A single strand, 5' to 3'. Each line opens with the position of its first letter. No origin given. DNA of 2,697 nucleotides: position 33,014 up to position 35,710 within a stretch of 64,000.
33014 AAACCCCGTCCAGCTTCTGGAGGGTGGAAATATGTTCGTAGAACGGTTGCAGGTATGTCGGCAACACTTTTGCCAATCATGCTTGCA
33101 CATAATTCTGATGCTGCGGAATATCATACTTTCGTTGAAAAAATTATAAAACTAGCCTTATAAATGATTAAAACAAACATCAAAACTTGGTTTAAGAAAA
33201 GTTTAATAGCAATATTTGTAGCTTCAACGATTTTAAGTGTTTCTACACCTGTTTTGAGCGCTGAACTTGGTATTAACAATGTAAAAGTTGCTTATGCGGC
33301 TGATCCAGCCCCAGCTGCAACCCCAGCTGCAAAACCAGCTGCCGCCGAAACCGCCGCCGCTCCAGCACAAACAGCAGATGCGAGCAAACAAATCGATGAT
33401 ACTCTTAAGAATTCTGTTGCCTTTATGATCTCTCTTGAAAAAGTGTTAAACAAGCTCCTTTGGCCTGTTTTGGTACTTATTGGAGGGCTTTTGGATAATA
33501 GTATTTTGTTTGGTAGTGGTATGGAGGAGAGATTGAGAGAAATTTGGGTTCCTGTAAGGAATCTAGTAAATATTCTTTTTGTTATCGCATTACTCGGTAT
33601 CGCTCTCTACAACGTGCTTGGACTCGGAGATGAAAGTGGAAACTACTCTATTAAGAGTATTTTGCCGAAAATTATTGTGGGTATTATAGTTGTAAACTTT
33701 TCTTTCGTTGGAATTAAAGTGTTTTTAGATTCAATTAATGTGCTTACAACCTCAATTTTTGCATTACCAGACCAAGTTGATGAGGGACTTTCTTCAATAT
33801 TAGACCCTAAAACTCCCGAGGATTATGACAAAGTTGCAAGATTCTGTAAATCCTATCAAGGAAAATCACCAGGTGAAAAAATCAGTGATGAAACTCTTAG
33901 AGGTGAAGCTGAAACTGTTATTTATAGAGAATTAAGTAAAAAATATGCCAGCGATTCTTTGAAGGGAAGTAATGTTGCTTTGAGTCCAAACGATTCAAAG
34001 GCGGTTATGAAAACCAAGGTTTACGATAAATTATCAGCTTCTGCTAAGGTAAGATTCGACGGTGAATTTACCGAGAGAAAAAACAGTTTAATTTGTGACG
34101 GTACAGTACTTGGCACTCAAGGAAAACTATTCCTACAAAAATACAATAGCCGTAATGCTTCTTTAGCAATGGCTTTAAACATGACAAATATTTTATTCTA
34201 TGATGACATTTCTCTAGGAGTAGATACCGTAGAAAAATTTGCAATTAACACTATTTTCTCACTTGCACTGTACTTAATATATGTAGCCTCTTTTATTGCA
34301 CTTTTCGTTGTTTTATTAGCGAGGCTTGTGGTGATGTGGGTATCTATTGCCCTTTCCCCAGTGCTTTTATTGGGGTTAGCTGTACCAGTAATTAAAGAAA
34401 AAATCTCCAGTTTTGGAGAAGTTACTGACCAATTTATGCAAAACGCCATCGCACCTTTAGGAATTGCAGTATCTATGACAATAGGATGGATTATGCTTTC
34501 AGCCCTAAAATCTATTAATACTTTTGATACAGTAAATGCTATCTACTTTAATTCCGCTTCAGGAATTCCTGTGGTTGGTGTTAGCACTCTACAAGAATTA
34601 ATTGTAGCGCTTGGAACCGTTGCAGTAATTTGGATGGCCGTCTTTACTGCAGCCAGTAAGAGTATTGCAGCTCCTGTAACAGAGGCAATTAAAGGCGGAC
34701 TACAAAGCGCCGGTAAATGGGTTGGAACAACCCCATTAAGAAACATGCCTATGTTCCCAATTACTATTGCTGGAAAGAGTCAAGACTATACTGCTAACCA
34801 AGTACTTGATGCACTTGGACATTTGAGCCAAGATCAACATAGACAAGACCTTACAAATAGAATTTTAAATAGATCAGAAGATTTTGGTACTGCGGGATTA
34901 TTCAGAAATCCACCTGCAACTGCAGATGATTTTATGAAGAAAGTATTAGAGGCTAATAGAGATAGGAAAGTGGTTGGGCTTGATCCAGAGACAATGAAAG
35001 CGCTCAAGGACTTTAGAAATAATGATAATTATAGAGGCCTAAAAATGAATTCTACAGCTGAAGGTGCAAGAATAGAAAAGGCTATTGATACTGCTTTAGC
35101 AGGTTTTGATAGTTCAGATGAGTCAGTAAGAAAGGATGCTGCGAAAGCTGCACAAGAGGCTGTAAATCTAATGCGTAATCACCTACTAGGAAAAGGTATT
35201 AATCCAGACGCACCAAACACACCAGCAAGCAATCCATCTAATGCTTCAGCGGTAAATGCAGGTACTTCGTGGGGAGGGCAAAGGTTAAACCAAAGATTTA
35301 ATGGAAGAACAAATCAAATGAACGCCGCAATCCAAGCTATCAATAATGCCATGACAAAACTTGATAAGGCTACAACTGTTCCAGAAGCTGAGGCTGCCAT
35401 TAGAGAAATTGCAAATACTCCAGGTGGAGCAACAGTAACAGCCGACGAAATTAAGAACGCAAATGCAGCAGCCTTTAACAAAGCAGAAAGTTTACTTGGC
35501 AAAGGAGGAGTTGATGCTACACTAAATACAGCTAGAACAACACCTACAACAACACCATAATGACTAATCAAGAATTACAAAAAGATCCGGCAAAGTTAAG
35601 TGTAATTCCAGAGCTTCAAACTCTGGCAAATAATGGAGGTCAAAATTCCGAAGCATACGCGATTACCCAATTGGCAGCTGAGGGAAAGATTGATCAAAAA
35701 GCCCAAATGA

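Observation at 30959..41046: About 10-kb six-gene operon of entirely unrecognisable proteins with membrane components in a core-genome context (candidate novel envelope system A)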

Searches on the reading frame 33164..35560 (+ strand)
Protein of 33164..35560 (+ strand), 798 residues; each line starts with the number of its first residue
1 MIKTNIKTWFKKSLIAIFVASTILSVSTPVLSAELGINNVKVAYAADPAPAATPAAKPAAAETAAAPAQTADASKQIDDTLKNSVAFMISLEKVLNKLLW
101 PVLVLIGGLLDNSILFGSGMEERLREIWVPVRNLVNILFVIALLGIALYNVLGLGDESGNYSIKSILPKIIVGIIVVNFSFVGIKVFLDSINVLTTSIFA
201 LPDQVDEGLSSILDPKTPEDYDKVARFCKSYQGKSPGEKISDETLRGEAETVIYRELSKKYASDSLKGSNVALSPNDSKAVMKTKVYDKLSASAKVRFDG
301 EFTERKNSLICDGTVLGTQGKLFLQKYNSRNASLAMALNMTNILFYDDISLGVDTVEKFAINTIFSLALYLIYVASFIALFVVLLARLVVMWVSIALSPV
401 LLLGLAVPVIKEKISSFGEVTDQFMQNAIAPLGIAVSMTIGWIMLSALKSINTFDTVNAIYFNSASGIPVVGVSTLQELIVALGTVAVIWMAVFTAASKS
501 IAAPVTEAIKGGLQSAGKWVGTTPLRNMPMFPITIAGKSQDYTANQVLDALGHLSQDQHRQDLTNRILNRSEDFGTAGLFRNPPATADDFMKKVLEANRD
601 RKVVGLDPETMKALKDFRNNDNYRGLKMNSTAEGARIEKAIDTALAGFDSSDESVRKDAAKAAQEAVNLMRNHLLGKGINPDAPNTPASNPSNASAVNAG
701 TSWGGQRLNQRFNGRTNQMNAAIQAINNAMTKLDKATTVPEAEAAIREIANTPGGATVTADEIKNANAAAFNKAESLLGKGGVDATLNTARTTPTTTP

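Call 3: search_protein_families(library=pfam, proteins=[window:33164-35560:+], max_evalue=1)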
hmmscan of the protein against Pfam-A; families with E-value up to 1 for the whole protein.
window:33164-35560:+ (798 aa): 1 family
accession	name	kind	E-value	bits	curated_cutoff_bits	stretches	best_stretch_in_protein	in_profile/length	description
PF06576.17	DUF1133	-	0.11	12.3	23.1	0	705-752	39-87/176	Protein of unknown function (DUF1133)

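Call 4: search_protein_families(library=ncbifam, proteins=[window:33164-35560:+], max_evalue=1)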
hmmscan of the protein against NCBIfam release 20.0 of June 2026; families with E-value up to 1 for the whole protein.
window:33164-35560:+ (798 aa): 0 families

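Call 8: find_homologous_proteins(query=window:33164-35560:+)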
Query window:33164-35560:+ (798 aa): 179 proteins with E <= 0.001 among 8000 candidates; the best 120 are listed.
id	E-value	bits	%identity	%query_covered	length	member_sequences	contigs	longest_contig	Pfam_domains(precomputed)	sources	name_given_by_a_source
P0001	0.0e+0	1726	100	100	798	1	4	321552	-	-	-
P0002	2.4e-268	911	57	97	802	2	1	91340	-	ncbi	-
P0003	1.5e-244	832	53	99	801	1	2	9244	-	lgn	-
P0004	2.0e-179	617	44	91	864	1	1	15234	-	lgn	-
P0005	3.4e-179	616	46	88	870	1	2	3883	PF19590.5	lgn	-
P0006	2.1e-175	603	55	61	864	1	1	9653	-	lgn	-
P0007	2.4e-175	603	48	79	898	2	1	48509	PF19590.5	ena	-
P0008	9.3e-171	588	44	91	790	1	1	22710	-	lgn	-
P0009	2.7e-167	577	42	91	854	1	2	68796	-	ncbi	-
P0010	1.5e-166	574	45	84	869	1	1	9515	-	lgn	-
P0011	1.0e-165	571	42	94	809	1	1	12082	-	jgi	jgi:hypothetical protein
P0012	5.6e-165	569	42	91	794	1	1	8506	-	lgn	-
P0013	4.0e-164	566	44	79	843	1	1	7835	-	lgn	-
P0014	1.2e-162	561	52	61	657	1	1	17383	-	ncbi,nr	ncbi:hypothetical protein GF366_01365, partial [Candidatus Peregrinibacteria bacterium]|nr:hypotheti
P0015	7.8e-160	552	47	73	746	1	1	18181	-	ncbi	-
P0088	1.6e-127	445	45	60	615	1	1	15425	PF19590.5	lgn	-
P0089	1.7e-127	445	42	69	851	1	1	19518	PF13948.12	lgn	-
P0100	1.3e-123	432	43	69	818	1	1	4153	PF19590.5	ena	-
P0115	5.5e-115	404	40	72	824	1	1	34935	PF19590.5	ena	-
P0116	2.1e-114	402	41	66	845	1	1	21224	PF19590.5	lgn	-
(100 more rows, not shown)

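Call 9: search_protein_families(library=phrogs, proteins=[window:33164-35560:+], max_evalue=0.1)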
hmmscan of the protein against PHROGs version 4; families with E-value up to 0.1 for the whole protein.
window:33164-35560:+ (798 aa): 0 families

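Call 11: search_protein_families(library=pfam, alignment_id=A1, max_evalue=0.01)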
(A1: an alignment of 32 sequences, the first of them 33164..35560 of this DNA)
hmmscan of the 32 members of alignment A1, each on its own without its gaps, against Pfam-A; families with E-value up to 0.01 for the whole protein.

A. member 1, window:33164-35560:+ (798 aa): 0 families

B. families by the number of members that match (of 32 scanned): 2 families
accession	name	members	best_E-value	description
PF05132.19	RNA_pol_Rpc4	1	0.0022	RNA polymerase III RPC4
PF19754.4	DUF6241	1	0.0045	Family of unknown function (DUF6241)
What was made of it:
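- On TrbL/VirB6 (Pfam PF04610): Window g4 has no hit (calls 3, 11).
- Closest known: VirB6/TrbL family. Different: Window g4 gets no Pfam hit at all (calls 3, 11).
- g4 itself gets no Pfam TrbL hit (calls 3, 11).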

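Call 12: search_solved_structures(query=A1, max_evalue=1, show_alignments=2)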
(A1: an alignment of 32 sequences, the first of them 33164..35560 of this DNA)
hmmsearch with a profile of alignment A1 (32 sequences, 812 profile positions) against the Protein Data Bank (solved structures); distinct sequences matched with E-value up to 1: 11.
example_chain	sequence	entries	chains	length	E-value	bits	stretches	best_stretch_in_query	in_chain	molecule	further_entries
9ivk_A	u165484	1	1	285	0.0093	18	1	580-752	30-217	HBC599 membrane protein binder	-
5e86_A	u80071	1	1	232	0.024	16.6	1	546-654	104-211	78 kDa glucose-regulated protein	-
5e85_A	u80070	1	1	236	0.024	16.6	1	546-653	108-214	78 kDa glucose-regulated protein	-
9y5h_B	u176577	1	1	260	0.25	13.2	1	558-771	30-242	sc-t-SNARE-diff-#3.3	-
4tql_A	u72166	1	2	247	0.31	12.9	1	603-800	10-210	Three helix bundle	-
8p0a_A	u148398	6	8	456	0.36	12.7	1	591-759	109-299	Structural maintenance of chromosomes protein 1A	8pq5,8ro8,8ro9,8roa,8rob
8ro6_A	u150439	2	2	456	0.36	12.7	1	591-759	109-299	Structural maintenance of chromosomes protein 1A (SMC1A)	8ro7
8qbv_A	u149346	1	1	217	0.83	11.5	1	625-790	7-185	Membrane-associated protein Vipp1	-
3q84_A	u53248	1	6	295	0.84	11.5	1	613-796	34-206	Protein kinase C and casein kinase substrate in neurons protein 1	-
8gl3_A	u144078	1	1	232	0.91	11.4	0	579-749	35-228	pRLB-519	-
8qbr_A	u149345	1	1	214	0.93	11.3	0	625-789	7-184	Membrane-associated protein Vipp1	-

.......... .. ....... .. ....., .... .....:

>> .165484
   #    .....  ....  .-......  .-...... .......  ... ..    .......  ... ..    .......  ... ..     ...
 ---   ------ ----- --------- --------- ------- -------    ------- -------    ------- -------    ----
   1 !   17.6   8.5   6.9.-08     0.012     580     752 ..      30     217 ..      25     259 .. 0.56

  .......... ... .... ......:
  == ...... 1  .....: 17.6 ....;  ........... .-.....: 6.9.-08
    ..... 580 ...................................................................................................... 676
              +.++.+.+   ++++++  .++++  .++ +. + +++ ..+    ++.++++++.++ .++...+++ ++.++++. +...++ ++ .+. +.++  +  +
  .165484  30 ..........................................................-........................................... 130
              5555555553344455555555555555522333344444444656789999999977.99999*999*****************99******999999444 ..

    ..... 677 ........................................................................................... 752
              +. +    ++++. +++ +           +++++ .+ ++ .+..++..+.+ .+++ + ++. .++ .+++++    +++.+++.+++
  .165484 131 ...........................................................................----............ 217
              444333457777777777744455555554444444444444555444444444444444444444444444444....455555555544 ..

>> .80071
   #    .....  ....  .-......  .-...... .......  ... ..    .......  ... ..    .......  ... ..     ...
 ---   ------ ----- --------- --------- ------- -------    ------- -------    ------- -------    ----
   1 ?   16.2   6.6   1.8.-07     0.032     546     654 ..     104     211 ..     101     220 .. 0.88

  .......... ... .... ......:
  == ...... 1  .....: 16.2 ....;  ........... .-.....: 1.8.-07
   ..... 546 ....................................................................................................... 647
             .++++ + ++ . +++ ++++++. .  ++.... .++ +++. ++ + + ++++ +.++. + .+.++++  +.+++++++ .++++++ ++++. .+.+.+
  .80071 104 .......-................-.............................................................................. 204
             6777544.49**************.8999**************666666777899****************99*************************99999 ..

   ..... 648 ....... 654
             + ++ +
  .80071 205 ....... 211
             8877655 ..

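Call 13: find_related_loci(query=A1, collection=genome_contigs, flank=10000)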
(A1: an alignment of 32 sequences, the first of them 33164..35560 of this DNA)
Query A1 (798 aa) in genome_contigs; peptide patterns used: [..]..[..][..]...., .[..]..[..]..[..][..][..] (x = any residue, [..] = any of these).
102 stretches matched a pattern; 62 encode a relative of the query (tblastn E <= 1e-3); 62 distinct loci.
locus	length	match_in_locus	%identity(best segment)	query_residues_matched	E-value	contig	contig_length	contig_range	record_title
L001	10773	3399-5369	43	81-747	2e-170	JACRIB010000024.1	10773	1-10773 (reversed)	MAG: Candidatus Peregrinibacteria bacterium isolate NC_groundwater_1792_Pr3_B-0.1um_42_231 SR-2_scaffold_141_360428, who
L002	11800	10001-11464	52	58-547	6e-168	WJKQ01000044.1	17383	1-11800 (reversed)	MAG: Candidatus Peregrinibacteria bacterium isolate Bin_503 k141_1624210, whole genome shotgun sequence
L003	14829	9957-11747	44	65-683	1e-165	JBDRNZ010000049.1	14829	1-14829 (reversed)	MAG: Candidatus Peregrinibacteria bacterium isolate MEGAHIT-group-1.923 k141_4214773, whole genome shotgun sequence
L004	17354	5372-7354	44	1-642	3e-165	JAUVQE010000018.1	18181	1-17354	MAG: Nitrospirota bacterium isolate CSMAG_680 CSMAG_680_k127_2593004_length_18181_cov_11.0038, whole genome shotgun sequ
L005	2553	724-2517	44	81-652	4e-172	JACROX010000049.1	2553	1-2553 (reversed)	MAG: Candidatus Peregrinibacteria bacterium isolate NC_groundwater_1972_Pr3_S-0.2um_39_2 scaffold_270985, whole genome s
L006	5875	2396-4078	48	43-601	1e-159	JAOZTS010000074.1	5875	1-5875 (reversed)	MAG: Candidatus Gracilibacteria bacterium isolate GMC8_bin_43 GMC8_17682_length_5875_cov_5.653436, whole genome shotgun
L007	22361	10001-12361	39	9-786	5e-158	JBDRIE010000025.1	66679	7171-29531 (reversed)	MAG: Nitrospirota bacterium isolate MEGAHIT-group-1.569 k141_12608571, whole genome shotgun sequence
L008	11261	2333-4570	38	57-787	1e-157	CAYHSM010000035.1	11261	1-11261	MAG TPA_asm: uncultured Candidatus Peribacteria bacterium isolate ERP119705_co15_234 genome assembly, contig: NODE_6782_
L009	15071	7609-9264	45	48-596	9e-152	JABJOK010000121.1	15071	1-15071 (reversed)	MAG: Candidatus Peregrinibacteria bacterium isolate SI075_bin40 k141_1742432, whole genome shotgun sequence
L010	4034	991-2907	42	1-629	4e-152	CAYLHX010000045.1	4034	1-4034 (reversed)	MAG TPA_asm: uncultured Candidatus Peribacteria bacterium isolate SRP093185_co1_81 genome assembly, contig: NODE_16673_l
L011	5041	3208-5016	43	91-695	2e-149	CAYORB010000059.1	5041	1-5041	MAG TPA_asm: uncultured Candidatus Peribacteria bacterium isolate SRP077602_co5_415 genome assembly, contig: NODE_60633_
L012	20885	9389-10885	47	62-562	2e-137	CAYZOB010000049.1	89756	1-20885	MAG TPA_asm: uncultured Candidatus Peribacteria bacterium isolate binchicken_co203_530 genome assembly, contig: k141_195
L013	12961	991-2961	41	1-625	2e-137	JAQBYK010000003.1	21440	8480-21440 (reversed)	MAG: bacterium isolate casp150-mb.315 NODE_6514_length_21440_cov_0.065883, whole genome shotgun sequence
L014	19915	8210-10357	38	70-779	1e-137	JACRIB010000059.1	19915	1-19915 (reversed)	MAG: Candidatus Peregrinibacteria bacterium isolate NC_groundwater_1792_Pr3_B-0.1um_42_231 SR-2_scaffold_141_1268150, wh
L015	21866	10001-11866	40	43-677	9e-137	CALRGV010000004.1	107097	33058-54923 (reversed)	MAG: Candidatus Peribacteria bacterium isolate TH-Jun18-111 genome assembly, contig: TH-Jun18-C218, whole genome shotgun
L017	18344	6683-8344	42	55-616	4e-136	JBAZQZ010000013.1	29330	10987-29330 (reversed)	MAG: Candidatus Gracilibacteria bacterium isolate SO_2017_GW1_136 NODE_6702_length_29330_cov_1.537753_OW334_2017, whole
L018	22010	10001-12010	41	36-658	1e-134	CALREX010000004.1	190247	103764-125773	MAG: Candidatus Peribacteria bacterium isolate Ike-200m-53 genome assembly, contig: Ike-200-c16, whole genome shotgun se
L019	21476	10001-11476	49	69-556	3e-134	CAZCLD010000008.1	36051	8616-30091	MAG TPA_asm: uncultured Candidatus Peribacteria bacterium isolate SRP077602_co2_303 genome assembly, contig: NODE_1756_l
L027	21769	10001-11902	38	68-698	9e-125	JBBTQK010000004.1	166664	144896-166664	MAG: Patescibacteria group bacterium isolate H43-bin115_1 H43_bin115_1_000000000004, whole genome shotgun sequence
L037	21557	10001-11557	39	79-621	2e-103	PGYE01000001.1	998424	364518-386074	MAG: Candidatus Peregrinibacteria bacterium HGW-Peregrinibacteria-1 BJP_Ig2102_PER_final, whole genome shotgun sequence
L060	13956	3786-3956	49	124-182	4e-9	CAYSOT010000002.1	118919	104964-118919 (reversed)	MAG TPA_asm: uncultured Candidatus Saccharibacteria bacterium isolate SRP278252_co2_125 genome assembly, contig: NODE_20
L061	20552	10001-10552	26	11-199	5e-6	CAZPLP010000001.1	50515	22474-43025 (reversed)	MAG TPA_asm: uncultured Candidatus Saccharibacteria bacterium isolate SRP284006_co1_182 genome assembly, contig: NODE_87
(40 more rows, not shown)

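Call 16: search_protein_families(library=pfam, proteins=[P0005, P0007, P0088, P0100, P0115, P0116, P0089], max_evalue=10)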
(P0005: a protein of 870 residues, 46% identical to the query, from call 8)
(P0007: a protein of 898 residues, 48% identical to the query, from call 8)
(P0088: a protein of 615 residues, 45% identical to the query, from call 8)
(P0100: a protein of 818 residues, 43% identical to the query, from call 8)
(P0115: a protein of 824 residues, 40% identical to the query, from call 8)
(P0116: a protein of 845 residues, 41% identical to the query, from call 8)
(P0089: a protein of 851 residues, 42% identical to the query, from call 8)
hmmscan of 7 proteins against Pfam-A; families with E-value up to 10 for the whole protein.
P0005 (870 aa): 1 family
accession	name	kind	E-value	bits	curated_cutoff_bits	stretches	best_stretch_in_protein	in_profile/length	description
PF04625.18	DEC-1_N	-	1.4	8.3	29.2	1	780-842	87-144/403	DEC-1 protein, N-terminal region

P0007 (898 aa): 2 families
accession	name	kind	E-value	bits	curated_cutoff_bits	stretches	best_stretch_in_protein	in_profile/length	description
PF04610.19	TrbL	-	0.038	14.2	25.9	1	391-441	99-149/215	TrbL/VirB6 plasmid conjugal transfer protein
PF07244.20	POTRA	-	0.36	12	21.3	0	613-663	4-51/79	Surface antigen variable number repeat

P0088 (615 aa): 1 family
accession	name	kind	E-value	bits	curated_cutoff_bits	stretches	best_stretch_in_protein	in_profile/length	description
PF14341.11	PilX_N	-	0.53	10.7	25.5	1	67-90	10-33/51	PilX N-terminal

P0100 (818 aa): 3 families
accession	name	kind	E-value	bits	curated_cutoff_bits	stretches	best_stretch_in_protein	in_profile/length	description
PF10496.14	Syntaxin-18_N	-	0.027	15.2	30.6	0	53-96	22-65/87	SNARE-complex protein Syntaxin-18 N-terminus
PF03185.20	CaKB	-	0.15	12.2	25.1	1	78-107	149-178/195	Calcium-activated potassium channel, beta subunit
PF00936.24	BMC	-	1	9.8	24.5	1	768-815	12-58/75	BMC domain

P0115 (824 aa): 0 families

P0116 (845 aa): 2 families
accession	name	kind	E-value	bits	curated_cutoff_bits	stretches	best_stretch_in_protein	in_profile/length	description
PF18362.6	THB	-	0.077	13.1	25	1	215-232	7-24/34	Tri-helix bundle domain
PF12373.13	Msg2_C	-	0.2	11.5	25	1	773-785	11-23/30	Major surface glycoprotein 2 C terminal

P0089 (851 aa): 2 families
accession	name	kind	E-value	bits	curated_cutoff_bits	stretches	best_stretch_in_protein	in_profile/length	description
PF13948.11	DUF4215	-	1.9e-07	31.7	27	1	64-93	20-47/47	Domain of unknown function (DUF4215)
PF20237.3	DUF6594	-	6.4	7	30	1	369-419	166-215/238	Family of unknown function (DUF6594)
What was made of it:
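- On TrbL/VirB6 (Pfam PF04610): P0007 scores E 0.038 (call 16).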

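Call 19: search_protein_families(library=pfam, proteins=[L061:5457-7097:+, L061:7130-8116:+, L061:8143-9906:+, L061:9983-12232:+, L061:12336-13079:+, L061:14678-16495:+, L060:27-2828:+, L060:3021-5456:+, L060:6899-8695:+, L060:8692-9843:+], max_evalue=0.01)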
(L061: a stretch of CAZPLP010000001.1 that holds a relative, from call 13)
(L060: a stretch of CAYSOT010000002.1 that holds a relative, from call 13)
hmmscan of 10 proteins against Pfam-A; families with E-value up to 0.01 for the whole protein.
L061:5457-7097:+ (546 aa): 1 family
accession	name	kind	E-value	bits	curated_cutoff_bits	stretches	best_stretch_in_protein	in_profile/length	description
PF01471.23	PG_binding_1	-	1.5e-07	31.9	23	1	69-111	1-43/57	Putative peptidoglycan binding domain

L061:7130-8116:+ (328 aa): 1 family
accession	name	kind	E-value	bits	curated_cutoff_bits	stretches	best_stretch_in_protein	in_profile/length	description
PF18884.5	TSP3_bac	-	4e-09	36.6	25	2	80-101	1-22/22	Bacterial TSP3 repeat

L061:8143-9906:+ (587 aa): 0 families

L061:9983-12232:+ (749 aa): 0 families

L061:12336-13079:+ (247 aa): 0 families

L061:14678-16495:+ (605 aa): 4 families
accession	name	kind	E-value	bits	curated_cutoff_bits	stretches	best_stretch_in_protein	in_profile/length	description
PF19044.6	P-loop_TraG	-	3e-21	76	25.8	1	251-552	28-343/413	TraG P-loop domain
PF12846.13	AAA_10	-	3.5e-12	46.5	27.5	2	441-511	217-289/362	AAA-like domain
PF01935.23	DUF87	-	9.7e-08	32.8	23.2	1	258-320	29-93/220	Helicase HerA, central domain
PF11130.14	TraC_F_IV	-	0.0018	17.8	28.1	1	102-197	281-372/375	TraC protein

L060:27-2828:+ (933 aa): 1 family
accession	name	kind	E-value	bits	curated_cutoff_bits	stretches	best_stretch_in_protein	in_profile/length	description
PF04610.19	TrbL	-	0.0019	18.4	25.9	1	371-514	80-210/215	TrbL/VirB6 plasmid conjugal transfer protein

L060:3021-5456:+ (811 aa): 1 family
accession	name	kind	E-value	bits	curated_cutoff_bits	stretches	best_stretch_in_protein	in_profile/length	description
PF04906.18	Tweety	-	0.00084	18.6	31.8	1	206-321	147-258/431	Tweety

L060:6899-8695:+ (598 aa): 5 families
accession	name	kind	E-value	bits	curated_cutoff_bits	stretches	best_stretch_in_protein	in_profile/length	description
PF19044.6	P-loop_TraG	-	4.1e-12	45.9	25.8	2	305-393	26-114/413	TraG P-loop domain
PF01935.23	DUF87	-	1.2e-06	29.3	23.2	1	312-377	27-94/220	Helicase HerA, central domain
PF12846.13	AAA_10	-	9e-05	22.1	27.5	1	308-369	21-85/362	AAA-like domain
PF11130.14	TraC_F_IV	-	0.0011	18.5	28.1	1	179-231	299-350/375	TraC protein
PF17805.7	AsnC_trans_reg2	-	0.003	18.1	27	0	196-241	37-78/86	AsnC-like ligand binding domain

L060:8692-9843:+ (383 aa): 2 families
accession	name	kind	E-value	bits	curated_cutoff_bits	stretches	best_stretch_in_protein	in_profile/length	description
PF13472.12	Lipase_GDSL_2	-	2.9e-09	38.1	32.9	1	56-201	2-175/178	GDSL-like Lipase/Acylhydrolase family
PF00657.28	Lipase_GDSL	-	0.0022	18.6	23.6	1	54-204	2-203/208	GDSL-like Lipase/Acylhydrolase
